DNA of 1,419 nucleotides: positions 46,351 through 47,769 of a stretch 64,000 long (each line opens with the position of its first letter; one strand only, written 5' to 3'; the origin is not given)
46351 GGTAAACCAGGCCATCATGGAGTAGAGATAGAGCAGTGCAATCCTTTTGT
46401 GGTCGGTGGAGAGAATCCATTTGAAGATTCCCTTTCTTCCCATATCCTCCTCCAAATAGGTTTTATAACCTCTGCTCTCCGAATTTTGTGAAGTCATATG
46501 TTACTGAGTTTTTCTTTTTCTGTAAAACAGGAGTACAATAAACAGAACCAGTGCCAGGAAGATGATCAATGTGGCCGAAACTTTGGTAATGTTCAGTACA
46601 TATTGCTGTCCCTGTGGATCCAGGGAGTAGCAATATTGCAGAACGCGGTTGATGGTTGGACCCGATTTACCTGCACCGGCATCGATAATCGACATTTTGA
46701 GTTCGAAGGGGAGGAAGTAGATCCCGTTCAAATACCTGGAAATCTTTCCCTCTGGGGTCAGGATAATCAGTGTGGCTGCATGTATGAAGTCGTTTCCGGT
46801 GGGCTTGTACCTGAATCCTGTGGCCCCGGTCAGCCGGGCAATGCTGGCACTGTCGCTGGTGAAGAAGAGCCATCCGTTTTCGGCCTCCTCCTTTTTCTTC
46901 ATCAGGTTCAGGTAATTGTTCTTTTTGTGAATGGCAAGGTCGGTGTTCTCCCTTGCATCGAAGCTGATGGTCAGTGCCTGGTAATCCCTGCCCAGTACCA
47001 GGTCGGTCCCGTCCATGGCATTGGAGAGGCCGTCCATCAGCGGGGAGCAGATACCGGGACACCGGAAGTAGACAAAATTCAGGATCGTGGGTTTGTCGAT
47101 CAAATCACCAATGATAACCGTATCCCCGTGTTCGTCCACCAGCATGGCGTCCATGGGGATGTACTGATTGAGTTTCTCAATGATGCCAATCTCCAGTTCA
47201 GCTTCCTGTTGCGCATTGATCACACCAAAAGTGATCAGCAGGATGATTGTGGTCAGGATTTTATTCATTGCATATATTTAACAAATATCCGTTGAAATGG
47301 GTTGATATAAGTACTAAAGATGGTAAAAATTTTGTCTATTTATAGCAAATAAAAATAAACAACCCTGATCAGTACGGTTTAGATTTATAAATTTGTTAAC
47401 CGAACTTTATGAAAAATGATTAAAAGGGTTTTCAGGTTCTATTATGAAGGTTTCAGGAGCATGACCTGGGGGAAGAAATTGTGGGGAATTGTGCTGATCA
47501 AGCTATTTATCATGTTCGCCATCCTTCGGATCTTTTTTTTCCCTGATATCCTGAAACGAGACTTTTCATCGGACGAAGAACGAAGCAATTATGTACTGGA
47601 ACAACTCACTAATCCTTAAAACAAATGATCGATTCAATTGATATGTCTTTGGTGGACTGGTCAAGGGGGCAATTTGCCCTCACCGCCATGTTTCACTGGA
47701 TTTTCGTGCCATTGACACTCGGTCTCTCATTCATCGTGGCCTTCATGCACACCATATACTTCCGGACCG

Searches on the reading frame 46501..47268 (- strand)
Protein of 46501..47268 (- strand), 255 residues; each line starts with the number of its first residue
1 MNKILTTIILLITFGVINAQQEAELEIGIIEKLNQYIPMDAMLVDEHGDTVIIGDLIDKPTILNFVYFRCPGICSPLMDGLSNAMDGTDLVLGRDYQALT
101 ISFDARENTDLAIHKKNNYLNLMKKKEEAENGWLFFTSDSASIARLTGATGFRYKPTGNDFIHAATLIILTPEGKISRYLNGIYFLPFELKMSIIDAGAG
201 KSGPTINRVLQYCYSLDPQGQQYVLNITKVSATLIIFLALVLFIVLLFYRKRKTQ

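Call 31: search_protein_families(library=pfam, proteins=[window:46501-47268:-], max_evalue=0.01)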
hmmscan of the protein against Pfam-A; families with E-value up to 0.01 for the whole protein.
window:46501-47268:- (255 aa): 1 family
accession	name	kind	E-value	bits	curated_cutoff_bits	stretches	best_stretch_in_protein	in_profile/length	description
PF02630.20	SCO1-SenC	-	4.9e-05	23.7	22.8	1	43-115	6-77/134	SCO1/SenC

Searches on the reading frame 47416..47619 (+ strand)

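Call 83: search_protein_families(library=pfam, proteins=[window:47416-47619:+], max_evalue=0.001)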
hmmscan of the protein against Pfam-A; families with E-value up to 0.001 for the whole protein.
window:47416-47619:+ (67 aa): 1 family
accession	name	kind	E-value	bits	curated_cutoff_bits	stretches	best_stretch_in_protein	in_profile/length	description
PF14899.11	DUF4492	-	2.5e-31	107.8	27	1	3-65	1-63/63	Domain of unknown function (DUF4492)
